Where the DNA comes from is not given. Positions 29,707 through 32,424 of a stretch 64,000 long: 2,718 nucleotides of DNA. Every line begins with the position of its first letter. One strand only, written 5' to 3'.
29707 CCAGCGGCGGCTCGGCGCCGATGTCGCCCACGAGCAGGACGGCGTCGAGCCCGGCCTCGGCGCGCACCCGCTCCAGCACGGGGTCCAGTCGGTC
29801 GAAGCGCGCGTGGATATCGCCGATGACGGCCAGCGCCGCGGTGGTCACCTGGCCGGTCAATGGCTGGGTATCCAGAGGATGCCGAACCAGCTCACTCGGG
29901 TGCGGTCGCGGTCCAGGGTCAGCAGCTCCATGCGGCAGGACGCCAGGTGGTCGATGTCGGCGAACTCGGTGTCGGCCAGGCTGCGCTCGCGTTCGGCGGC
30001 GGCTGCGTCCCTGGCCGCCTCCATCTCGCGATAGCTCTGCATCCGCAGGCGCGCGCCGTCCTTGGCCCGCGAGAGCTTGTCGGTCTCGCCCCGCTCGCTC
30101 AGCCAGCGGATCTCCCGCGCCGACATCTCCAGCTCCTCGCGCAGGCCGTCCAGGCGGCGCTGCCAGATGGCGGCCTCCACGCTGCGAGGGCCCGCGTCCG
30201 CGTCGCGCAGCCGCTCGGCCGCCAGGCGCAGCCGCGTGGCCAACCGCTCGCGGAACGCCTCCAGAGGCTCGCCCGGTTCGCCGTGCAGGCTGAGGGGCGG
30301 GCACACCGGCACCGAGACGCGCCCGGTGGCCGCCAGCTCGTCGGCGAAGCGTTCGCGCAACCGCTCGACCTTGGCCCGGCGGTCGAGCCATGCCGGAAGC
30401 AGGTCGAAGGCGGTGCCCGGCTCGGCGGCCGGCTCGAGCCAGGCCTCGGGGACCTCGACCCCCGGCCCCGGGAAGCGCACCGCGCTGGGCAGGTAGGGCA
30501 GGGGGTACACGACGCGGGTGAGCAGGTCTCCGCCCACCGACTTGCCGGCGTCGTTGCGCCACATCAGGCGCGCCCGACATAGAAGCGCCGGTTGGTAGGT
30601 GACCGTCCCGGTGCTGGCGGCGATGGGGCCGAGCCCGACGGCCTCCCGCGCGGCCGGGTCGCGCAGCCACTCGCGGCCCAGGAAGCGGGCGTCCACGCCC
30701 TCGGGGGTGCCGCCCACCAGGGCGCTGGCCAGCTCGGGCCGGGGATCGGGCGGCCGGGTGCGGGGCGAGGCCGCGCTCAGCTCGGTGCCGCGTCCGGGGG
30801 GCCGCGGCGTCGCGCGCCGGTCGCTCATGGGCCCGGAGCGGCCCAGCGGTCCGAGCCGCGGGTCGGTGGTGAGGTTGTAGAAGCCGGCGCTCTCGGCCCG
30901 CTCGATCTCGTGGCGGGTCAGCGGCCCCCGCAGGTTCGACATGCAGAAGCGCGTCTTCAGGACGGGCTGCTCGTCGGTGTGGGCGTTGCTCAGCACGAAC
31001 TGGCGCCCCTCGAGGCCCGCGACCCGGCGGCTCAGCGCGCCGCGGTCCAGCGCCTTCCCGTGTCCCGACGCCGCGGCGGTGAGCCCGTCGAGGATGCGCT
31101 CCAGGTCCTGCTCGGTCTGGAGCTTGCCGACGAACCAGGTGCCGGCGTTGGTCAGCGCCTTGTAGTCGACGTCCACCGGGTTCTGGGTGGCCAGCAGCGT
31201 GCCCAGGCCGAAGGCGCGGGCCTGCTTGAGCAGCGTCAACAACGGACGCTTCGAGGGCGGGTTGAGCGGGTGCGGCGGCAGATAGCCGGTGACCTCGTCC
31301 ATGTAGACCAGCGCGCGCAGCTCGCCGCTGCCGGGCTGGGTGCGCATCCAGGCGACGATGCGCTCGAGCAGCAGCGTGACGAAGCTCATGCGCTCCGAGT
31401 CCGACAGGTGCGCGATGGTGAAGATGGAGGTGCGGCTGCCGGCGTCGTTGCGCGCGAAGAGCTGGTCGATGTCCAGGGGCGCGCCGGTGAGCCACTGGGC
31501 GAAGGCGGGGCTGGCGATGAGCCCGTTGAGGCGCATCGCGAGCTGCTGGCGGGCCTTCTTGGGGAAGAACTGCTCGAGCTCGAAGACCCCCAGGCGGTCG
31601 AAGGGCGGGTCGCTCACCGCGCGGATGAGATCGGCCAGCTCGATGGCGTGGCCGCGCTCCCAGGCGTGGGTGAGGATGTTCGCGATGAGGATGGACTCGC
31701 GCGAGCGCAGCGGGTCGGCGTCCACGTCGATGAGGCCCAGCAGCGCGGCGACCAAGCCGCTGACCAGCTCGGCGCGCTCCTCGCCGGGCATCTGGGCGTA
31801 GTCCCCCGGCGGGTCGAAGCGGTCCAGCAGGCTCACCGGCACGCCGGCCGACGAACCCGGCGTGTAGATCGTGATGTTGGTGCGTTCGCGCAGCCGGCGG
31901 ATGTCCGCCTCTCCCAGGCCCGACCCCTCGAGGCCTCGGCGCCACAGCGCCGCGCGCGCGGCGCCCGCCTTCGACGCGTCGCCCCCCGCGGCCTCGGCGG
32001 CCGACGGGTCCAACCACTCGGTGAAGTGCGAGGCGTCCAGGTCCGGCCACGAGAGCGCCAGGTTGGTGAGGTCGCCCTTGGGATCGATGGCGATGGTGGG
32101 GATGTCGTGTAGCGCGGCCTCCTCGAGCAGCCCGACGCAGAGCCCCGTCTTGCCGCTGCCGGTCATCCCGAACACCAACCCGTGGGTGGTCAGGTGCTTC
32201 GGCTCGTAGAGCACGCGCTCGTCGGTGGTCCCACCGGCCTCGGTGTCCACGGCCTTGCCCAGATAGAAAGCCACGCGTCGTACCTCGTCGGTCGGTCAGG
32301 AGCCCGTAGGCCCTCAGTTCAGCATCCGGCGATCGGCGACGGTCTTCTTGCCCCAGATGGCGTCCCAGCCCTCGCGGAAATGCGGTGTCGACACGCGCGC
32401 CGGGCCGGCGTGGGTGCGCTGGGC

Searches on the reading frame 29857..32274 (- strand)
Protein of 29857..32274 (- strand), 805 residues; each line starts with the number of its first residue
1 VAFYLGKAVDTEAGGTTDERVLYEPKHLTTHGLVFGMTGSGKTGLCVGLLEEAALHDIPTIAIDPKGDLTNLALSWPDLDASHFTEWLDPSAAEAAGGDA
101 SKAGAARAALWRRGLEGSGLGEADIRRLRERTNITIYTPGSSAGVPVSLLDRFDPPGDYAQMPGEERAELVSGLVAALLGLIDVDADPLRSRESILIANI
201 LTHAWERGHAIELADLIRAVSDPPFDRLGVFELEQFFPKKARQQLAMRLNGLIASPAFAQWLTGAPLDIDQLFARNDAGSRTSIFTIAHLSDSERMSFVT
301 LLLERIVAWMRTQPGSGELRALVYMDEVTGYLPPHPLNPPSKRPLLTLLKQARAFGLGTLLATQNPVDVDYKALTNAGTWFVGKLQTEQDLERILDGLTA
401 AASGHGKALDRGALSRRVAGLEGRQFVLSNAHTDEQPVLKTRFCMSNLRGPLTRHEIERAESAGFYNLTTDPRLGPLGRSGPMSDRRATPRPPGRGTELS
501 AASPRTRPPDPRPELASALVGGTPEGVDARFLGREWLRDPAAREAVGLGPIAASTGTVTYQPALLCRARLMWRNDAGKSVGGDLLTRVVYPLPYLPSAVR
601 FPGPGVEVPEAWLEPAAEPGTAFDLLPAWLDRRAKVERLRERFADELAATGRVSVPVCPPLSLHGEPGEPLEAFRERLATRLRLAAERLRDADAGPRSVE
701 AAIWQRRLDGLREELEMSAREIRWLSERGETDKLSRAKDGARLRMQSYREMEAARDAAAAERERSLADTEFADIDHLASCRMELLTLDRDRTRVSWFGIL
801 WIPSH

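Call 4: search_protein_families(library=pfam, proteins=[window:29857-32274:-], max_evalue=0.01)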
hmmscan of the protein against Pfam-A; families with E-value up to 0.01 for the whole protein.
window:29857-32274:- (805 aa): 2 families
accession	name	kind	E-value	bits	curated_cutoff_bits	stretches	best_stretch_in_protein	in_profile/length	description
PF01935.23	DUF87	-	1.3e-06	29.1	23.2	1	26-73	20-68/220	Helicase HerA, central domain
PF05872.18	HerA_C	-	0.00024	20.3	22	1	17-73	9-65/502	Helicase HerA-like C-terminal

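Call 5: search_protein_families(library=padloc, proteins=[window:29857-32274:-], max_evalue=0.01)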
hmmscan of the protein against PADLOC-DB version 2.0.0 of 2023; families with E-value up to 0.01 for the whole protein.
window:29857-32274:- (805 aa): 6 families
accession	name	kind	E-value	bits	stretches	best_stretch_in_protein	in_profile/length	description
PDLC04140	mad8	-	2.4e-13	48.3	1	29-398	27-266/314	mads_8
PDLC01055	HerA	-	1.7e-07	28.4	1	18-75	146-205/532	Type III coevolved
PDLC04105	HerA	-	5.6e-07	26.5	1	305-399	407-502/576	-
PDLC04100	HerA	-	3.6e-06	24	1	322-398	442-521/580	-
PDLC04103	HerA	-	8.1e-06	22.4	1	350-394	474-518/579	-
PDLC02185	HerA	-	6.2e-05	19.9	1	347-398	476-527/585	-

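Call 6: search_protein_families(library=ncbifam, proteins=[window:29857-32274:-], max_evalue=0.01)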
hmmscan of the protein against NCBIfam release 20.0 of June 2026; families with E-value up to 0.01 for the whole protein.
window:29857-32274:- (805 aa): 5 families
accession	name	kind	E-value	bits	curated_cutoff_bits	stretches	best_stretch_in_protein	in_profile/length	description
NF042943.1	HerA_antiphage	equivalog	2.5e-05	23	800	1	269-401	383-518/566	anti-phage-associated helicase HerA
NF033849.1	ser_rich_anae_1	subfamily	3.2e-05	21.5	650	0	347-398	1052-1103/1163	serine-rich protein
TIGR03743.1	SXT_TraD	subfamily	4e-05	22.3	366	1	16-68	162-214/636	conjugative transfer system coupling protein TraD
NF041017.1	DNA_import_CedB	equivalog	0.00034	19.4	700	0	29-70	275-317/590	DNA import protein CedB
NF053655.1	CedD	equivalog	0.0054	15.5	600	0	20-72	212-264/527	DNA-translocating ATPase CedD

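Call 7: find_homologous_proteins(query=window:29857-32274:-, max_evalue=0.00001)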
Query window:29857-32274:- (805 aa): 8000 proteins with E <= 0.00001 among 8000 candidates; the best 120 are listed.
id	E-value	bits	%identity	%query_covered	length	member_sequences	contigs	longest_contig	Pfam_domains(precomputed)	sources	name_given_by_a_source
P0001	0.0e+0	1806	100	100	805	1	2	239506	PF01935.24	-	-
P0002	0.0e+0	1465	80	100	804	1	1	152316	PF01935.24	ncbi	ncbi:MAG: DUF87 domain-containing protein [Myxococcota bacterium]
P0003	0.0e+0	1463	81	100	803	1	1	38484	PF01935.24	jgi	jgi:hypothetical protein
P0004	0.0e+0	1456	81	100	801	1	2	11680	PF01935.24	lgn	-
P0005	0.0e+0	1454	80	100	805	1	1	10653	PF01935.24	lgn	-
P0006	0.0e+0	1437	79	100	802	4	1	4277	PF01935.24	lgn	-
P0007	1.6e-283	961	58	100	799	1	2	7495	PF01935.24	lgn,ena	-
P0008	1.6e-262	892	52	100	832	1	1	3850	PF05872.19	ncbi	-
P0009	1.2e-261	889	52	100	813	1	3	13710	PF05872.19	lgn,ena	-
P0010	1.3e-252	859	51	100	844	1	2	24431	PF01935.24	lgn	-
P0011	3.8e-249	847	51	100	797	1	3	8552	PF01935.24,PF05872.19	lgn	-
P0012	2.2e-248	845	50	100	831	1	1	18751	PF01935.24,PF05872.19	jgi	-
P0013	1.5e-246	839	51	100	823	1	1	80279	PF01935.24,PF05872.19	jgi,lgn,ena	jgi:hypothetical protein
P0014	3.5e-246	838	50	100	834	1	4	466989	PF01935.24,PF05872.19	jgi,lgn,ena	-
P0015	7.3e-246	836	51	100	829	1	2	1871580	PF01935.24,PF05872.19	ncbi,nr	ncbi:MAG: ATP-binding protein [Myxococcales bacterium]|nr:ATP-binding protein [Myxococcales bacteriu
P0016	1.0e-245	836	52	100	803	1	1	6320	PF01935.24,PF05872.19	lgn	-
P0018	4.3e-245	834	51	100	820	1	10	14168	PF01935.24,PF05872.19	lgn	-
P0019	4.8e-245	834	49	100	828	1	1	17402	PF01935.24,PF05872.19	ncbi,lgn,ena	-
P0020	1.5e-244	832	52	100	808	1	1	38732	PF01935.24,PF05872.19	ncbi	-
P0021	2.6e-244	831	47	100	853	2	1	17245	PF01935.24,PF05872.19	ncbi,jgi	ncbi:MAG: hypothetical protein ACI9MR_000460 [Myxococcota bacterium]|jgi:hypothetical protein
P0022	9.8e-240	816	49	100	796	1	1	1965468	PF01935.24,PF05872.19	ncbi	-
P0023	8.0e-238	810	49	100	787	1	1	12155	PF01935.24,PF05872.19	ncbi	-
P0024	5.1e-237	807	62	58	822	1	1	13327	PF01935.24,PF05872.19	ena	-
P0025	9.7e-236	803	50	100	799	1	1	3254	PF01935.24,PF05872.19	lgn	-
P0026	1.2e-235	803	51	100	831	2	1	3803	PF01935.24,PF05872.19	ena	-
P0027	2.5e-234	798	49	100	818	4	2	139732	PF01935.24,PF05872.19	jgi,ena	-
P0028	2.7e-234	798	64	58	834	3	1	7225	PF01935.24,PF05872.19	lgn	-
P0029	5.3e-233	794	49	100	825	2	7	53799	PF01935.24,PF05872.19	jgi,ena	-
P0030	2.1e-232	792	51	100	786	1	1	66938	PF01935.24,PF05872.19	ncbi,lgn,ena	-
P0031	1.6e-231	789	65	58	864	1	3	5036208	PF01935.24,PF05872.19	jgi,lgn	-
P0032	2.6e-231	788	49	100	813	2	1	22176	PF01935.24,PF05872.19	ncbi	-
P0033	9.5e-230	783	62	58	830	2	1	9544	PF01935.24,PF05872.19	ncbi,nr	ncbi:MAG: ATP-binding protein [Deltaproteobacteria bacterium]|nr:ATP-binding protein [Deltaproteobac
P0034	5.5e-229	781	47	100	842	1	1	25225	PF01935.24,PF05872.19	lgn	-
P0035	5.7e-228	777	48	100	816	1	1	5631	PF01935.24,PF05872.19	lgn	-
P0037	2.1e-226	772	64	58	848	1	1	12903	PF01935.24,PF05872.19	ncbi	-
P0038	8.8e-222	757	49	100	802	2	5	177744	PF10412.16,PF01935.24,PF05872.19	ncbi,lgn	-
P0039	1.5e-221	756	58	66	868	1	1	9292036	PF01935.24,PF05872.19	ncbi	-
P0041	3.4e-218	745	47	100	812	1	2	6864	PF01935.24,PF05872.19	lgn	-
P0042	2.9e-217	742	50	100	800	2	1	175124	PF01935.24,PF05872.19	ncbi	-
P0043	1.2e-215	737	47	100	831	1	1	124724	PF01935.24,PF05872.19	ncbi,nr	ncbi:MAG: ATP-binding protein [Deltaproteobacteria bacterium]|nr:ATP-binding protein [Deltaproteobac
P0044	9.7e-215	734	47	100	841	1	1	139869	PF01935.24,PF05872.19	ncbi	ncbi:MAG: helicase HerA-like domain-containing protein [Myxococcota bacterium]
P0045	6.8e-214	731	46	100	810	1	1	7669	PF10412.16,PF01935.24,PF05872.19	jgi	-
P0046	1.6e-213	730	46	100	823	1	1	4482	PF01935.24,PF05872.19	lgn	-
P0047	2.0e-211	723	46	100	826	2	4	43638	PF10412.16,PF01935.24,PF05872.19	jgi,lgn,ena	-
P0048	3.9e-208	712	46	100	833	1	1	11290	PF01935.24,PF05872.19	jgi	-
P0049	5.8e-198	678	64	58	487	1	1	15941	PF01935.24,PF05872.19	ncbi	ncbi:MAG: ATP-binding protein, partial [Deltaproteobacteria bacterium]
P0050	9.1e-192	658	46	100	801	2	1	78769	PF01935.24,PF05872.19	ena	-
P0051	1.1e-189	651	54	71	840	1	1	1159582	PF01935.24,PF05872.19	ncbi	-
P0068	4.5e-161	556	57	57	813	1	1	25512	PF05872.19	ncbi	-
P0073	4.7e-160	553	40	100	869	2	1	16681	PF01935.24,PF05872.19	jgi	jgi:hypothetical protein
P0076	5.6e-159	549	42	86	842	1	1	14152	PF01935.24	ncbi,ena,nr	ncbi:MAG TPA: DUF87 domain-containing protein [Anaerolineae bacterium]|nr:DUF87 domain-containing pr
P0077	6.4e-159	549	50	66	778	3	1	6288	PF01935.24,PF05872.19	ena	-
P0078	7.8e-159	549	43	90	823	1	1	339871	PF01935.24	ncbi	-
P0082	2.6e-158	547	54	61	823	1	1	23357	PF01935.24,PF05872.19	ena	-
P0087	7.9e-158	545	50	66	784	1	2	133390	PF05872.19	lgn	-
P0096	2.6e-157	544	38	96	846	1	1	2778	PF10412.16,PF01935.24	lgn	-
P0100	4.8e-157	543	54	57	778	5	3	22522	PF01935.24,PF05872.19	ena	-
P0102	5.5e-157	543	55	57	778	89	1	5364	PF01935.24,PF05872.19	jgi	-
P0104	1.0e-156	542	43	89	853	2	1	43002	PF01935.24,PF05872.19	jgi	-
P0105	1.0e-156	542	54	57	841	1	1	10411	PF01935.24,PF05872.19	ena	-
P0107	1.1e-156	542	45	84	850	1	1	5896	PF01935.24,PF05872.19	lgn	-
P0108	1.1e-156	542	55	57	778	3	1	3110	PF01935.24,PF05872.19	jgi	-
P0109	1.1e-156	542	39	100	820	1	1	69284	PF01935.24,PF05872.19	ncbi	ncbi:MAG: DUF87 domain-containing protein [Planctomycetota bacterium]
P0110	1.2e-156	541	56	57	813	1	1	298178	PF01935.24,PF05872.19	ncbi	-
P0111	1.4e-156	541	53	57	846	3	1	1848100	PF01935.24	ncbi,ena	-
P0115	1.5e-156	541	44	86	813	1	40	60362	PF01935.24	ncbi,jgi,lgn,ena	-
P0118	3.2e-156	540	43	86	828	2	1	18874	PF01935.24,PF05872.19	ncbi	-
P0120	4.2e-156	540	42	90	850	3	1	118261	PF01935.24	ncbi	-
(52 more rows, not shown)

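Call 8: find_encoding_contigs(protein=P0002, flank=6000, max_places=2)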
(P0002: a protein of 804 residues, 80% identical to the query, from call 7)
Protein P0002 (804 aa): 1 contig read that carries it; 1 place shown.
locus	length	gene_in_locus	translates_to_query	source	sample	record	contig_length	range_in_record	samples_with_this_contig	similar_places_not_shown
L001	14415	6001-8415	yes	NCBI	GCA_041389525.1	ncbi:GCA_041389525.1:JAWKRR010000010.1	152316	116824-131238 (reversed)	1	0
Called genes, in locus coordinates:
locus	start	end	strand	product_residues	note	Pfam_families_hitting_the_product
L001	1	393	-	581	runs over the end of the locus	-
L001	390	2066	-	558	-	PF00932:LTD, PF08450:SGL (faint), PF01436:NHL (faint), PF17170:DUF5128 (faint)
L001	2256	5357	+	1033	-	-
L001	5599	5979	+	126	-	-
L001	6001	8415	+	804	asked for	PF01935:DUF87 (weak)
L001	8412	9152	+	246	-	PF00149:Metallophos, PF12850:Metallophos_2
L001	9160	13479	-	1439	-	PF13191:AAA_16, PF13401:AAA_22 (faint), PF13492:GAF_3 (faint), PF01590:GAF, PF13185:GAF_2, PF00211:Guanylate_cyc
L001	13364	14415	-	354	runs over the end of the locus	PF00069:Pkinase, PF01636:APH (faint), PF07714:PK_Tyr_Ser-Thr, PF17667:Pkinase_fungal (weak), PF14531:Kinase-like (weak)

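Call 9: find_encoding_contigs(protein=P0015, flank=6000, max_places=2)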
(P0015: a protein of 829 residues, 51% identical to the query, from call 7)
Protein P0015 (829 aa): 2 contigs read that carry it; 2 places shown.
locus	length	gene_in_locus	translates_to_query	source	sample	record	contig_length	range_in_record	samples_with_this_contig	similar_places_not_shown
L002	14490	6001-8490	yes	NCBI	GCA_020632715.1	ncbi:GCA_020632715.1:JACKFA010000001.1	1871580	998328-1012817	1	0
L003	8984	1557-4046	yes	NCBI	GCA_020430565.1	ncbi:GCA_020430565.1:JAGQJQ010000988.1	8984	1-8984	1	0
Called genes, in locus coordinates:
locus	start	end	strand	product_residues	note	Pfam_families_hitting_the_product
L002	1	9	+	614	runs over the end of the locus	PF00664:ABC_membrane, PF00005:ABC_tran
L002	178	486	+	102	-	-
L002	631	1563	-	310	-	PF00561:Abhydrolase_1, PF12146:Hydrolase_4 (weak), PF12697:Abhydrolase_6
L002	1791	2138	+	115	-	-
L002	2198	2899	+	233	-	PF03588:Leu_Phe_trans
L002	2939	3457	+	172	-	PF00160:Pro_isomerase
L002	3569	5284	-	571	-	PF00158:Sigma54_activat, PF14532:Sigma54_activ_2, PF07724:AAA_2 (weak), PF07728:AAA_5 (weak), PF25601:AAA_lid_14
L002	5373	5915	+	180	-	-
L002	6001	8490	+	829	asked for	PF01935:DUF87 (weak), PF05872:HerA_C (faint)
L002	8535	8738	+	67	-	PF07311:Dodecin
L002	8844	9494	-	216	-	PF07947:YhhN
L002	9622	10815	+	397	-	PF01053:Cys_Met_Meta_PP, PF00155:Aminotran_1_2 (weak), PF01212:Beta_elim_lyase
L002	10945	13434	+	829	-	PF05231:MASE1, PF08448:PAS_4, PF02518:HATPase_c, PF00072:Response_reg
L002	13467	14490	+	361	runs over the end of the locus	-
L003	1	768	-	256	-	PF00158:Sigma54_activat, PF14532:Sigma54_activ_2 (weak), PF07728:AAA_5 (faint)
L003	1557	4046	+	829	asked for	PF01935:DUF87 (weak), PF05872:HerA_C (faint)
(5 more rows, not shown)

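Call 10: find_encoding_contigs(protein=P0039, flank=6000, max_places=2)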
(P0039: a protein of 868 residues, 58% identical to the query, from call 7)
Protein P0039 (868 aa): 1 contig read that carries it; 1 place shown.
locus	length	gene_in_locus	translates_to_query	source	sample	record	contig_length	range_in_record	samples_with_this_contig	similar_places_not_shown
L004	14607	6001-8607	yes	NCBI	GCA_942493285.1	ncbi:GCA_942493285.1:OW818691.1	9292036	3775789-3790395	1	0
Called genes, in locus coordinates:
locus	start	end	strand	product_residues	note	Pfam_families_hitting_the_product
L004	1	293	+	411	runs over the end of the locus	-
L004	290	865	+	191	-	-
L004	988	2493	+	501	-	PF00989:PAS, PF13188:PAS_8, PF08448:PAS_4, PF13426:PAS_9, PF00512:HisKA, PF02518:HATPase_c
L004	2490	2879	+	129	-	PF00072:Response_reg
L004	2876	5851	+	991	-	PF00072:Response_reg, PF00989:PAS (weak), PF08448:PAS_4 (weak), PF02518:HATPase_c, PF00072:Response_reg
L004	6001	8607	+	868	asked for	PF01935:DUF87 (weak), PF05872:HerA_C (faint)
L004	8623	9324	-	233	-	PF07947:YhhN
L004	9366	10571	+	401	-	PF01053:Cys_Met_Meta_PP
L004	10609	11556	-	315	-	PF00376:MerR (faint), PF12728:HTH_17, PF02607:B12-binding_2, PF02310:B12-binding (faint)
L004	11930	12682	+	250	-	PF00849:PseudoU_synth_2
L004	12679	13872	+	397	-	PF17785:PUA_3, PF10672:Methyltrans_SAM, PF03602:Cons_hypoth95 (faint)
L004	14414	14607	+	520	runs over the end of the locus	PF02310:B12-binding, PF04055:Radical_SAM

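Call 11: find_encoding_contigs(protein=P0109, flank=6000, max_places=2)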
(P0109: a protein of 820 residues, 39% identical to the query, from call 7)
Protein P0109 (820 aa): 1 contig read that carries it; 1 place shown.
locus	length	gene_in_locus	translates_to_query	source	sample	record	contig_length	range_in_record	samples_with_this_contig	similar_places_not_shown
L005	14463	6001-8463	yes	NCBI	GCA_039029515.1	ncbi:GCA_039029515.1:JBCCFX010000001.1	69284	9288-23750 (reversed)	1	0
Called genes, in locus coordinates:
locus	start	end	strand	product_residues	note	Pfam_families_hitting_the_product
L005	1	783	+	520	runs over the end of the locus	PF01645:Glu_synthase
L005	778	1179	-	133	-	PF20409:SnoaL_5, PF12680:SnoaL_2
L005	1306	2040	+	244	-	-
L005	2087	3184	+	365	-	PF03417:AAT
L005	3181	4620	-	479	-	-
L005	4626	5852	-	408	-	PF04909:Amidohydro_2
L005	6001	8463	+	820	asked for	PF01935:DUF87 (weak), PF05872:HerA_C (faint)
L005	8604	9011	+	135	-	-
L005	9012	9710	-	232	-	PF00149:Metallophos (weak)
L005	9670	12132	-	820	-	PF00270:DEAD, PF04851:ResIII (weak), PF00271:Helicase_C, PF19306:WHD_Lhr, PF08494:DEAD_assoc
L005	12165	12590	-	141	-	PF00293:NUDIX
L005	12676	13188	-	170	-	PF00300:His_Phos_1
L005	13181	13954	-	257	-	PF02223:Thymidylate_kin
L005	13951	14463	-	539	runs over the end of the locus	PF02541:Ppx-GppA, PF21447:Ppx-GppA_III, PF01966:HD (weak)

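Call 14: find_related_loci(query=A1, collection=genome_contigs, flank=5000)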
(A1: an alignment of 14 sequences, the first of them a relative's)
Query A1 (805 aa) in genome_contigs; peptide patterns used: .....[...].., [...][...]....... (x = any residue, [..] = any of these).
600 stretches matched a pattern (row limit reached: there are more); 527 encode a relative of the query (tblastn E <= 1e-3); the best 80 are kept; 80 distinct loci.
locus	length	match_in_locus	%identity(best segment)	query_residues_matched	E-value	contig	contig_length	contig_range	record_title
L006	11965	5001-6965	39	2-694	3e-159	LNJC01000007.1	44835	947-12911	MAG: Candidatus Methanofastidiosum methylothiophilum isolate BMIXfssc0709_Meth_Bin006 APG12_contig000007, whole genome s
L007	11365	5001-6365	56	2-457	7e-158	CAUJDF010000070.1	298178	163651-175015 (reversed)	MAG: Myxococcota bacterium isolate KLAP118 genome assembly, contig: KLAP118_21820, whole genome shotgun sequence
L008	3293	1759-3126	51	2-458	1e-165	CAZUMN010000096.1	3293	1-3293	MAG TPA_asm: uncultured Thermococci archaeon isolate SRP263991_co4_129 genome assembly, contig: NODE_50213_length_3293_c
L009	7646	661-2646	42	2-691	7e-157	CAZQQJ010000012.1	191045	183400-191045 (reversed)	MAG TPA_asm: uncultured Anaerolinea sp. isolate SRP278314_co2_69 genome assembly, contig: NODE_112_length_191045_cov_39.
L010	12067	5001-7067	43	2-723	3e-156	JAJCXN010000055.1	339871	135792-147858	MAG: Acidobacteriota bacterium isolate OFTM27 OFTM27_54, whole genome shotgun sequence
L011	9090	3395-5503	43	2-731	1e-155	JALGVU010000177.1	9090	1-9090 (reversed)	MAG: bacterium isolate Meg19_46_Bin_182 Meg19_46_Bin_182_scaffold_38015, whole genome shotgun sequence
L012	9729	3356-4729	54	3-463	2e-155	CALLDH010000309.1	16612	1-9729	MAG: uncultured bacterium isolate N2_Bin_METABAT__25_sub_1 genome assembly, contig: c_000003954841, whole genome shotgun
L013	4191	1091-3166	41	3-722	3e-159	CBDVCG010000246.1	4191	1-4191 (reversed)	MAG TPA_asm: uncultured Anaerolineales bacterium isolate SRR22302367_binner13_Refined_69 genome assembly, contig: ERZ266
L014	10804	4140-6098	41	2-678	6e-154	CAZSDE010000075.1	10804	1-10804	MAG TPA_asm: uncultured Akkermansia sp. isolate SRP193358_co1_715 genome assembly, contig: NODE_17850_length_10804_cov_3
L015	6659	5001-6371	53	2-459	3e-153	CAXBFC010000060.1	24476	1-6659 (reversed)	MAG TPA_asm: uncultured bacterium isolate ERR2762127_binner23_Refined_22 genome assembly, contig: ERZ3421847.984, whole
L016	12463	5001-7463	38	2-803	3e-153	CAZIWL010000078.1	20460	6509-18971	MAG TPA_asm: uncultured Anaerolineales bacterium isolate binchicken_co334_394 genome assembly, contig: NODE_4448_length_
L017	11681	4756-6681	41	3-692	3e-153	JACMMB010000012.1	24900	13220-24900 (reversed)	MAG: Akkermansiaceae bacterium isolate ES-bin-6 ES-bin-6-contig-k141_366561, whole genome shotgun sequence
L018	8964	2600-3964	54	2-459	4e-153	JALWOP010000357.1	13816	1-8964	MAG: Planctomycetota bacterium isolate M2_maxbin2_scaf2bin.204 M2_NODE_5422_length_13816_cov_6.796990, whole genome shot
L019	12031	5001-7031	39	2-706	1e-152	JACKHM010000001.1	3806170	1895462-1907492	MAG: Planctomycetaceae bacterium isolate HK-STAS-PLAN-18 HK-STAS-PLAN-18_1, whole genome shotgun sequence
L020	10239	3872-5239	53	2-459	5e-152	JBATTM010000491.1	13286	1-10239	MAG: Polyangiales bacterium isolate MFD12163_ilm_asm_bin16 k127_57326, whole genome shotgun sequence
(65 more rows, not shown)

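Call 20: search_protein_families(library=pfam, alignment_id=A2, max_evalue=0.001)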
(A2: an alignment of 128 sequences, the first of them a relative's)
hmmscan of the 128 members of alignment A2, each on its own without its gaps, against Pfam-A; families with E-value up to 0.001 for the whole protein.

A. member 1, L002:8498-8719:- (73 aa): 0 families

B. families by the number of members that match (of 128 scanned): 200 families (the first 25 are shown)
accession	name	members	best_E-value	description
PF04016.18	DUF364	3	1e-39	Putative heavy-metal chelation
PF00155.27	Aminotran_1_2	3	1.3e-37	Aminotransferase class I and II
PF00667.26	FAD_binding_1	3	1.1e-31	FAD binding domain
PF02518.31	HATPase_c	3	7.3e-29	Histidine kinase-, DNA gyrase B-, and HSP90-like ATPase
PF02579.22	Nitro_FeMo-Co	3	9.2e-21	Dinitrogenase iron-molybdenum cofactor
PF00266.25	Aminotran_5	3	4.6e-18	Aminotransferase class-V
PF00175.26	NAD_binding_1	3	9.8e-17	Oxidoreductase NAD-binding domain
PF21176.3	RecR_HhH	3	1.5e-16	RecR, helix-hairpin-helix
PF13938.11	DUF4213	3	3.4e-15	Putative heavy-metal chelation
PF00512.31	HisKA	3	1e-13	His Kinase A (phospho-acceptor) domain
PF13581.12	HATPase_c_2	3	5.4e-05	Histidine kinase-like ATPase domain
PF01053.26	Cys_Met_Meta_PP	2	1.1e-114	Cys/Met metabolism PLP-dependent enzyme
PF00579.31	tRNA-synt_1b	2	2.3e-53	tRNA synthetases class I (W and Y)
PF13669.12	Glyoxalase_4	2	8.5e-36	Glyoxalase/Bleomycin resistance protein/Dioxygenase superfamily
PF02575.21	YbaB_DNA_bd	2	2.2e-29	YbaB/EbfC DNA-binding family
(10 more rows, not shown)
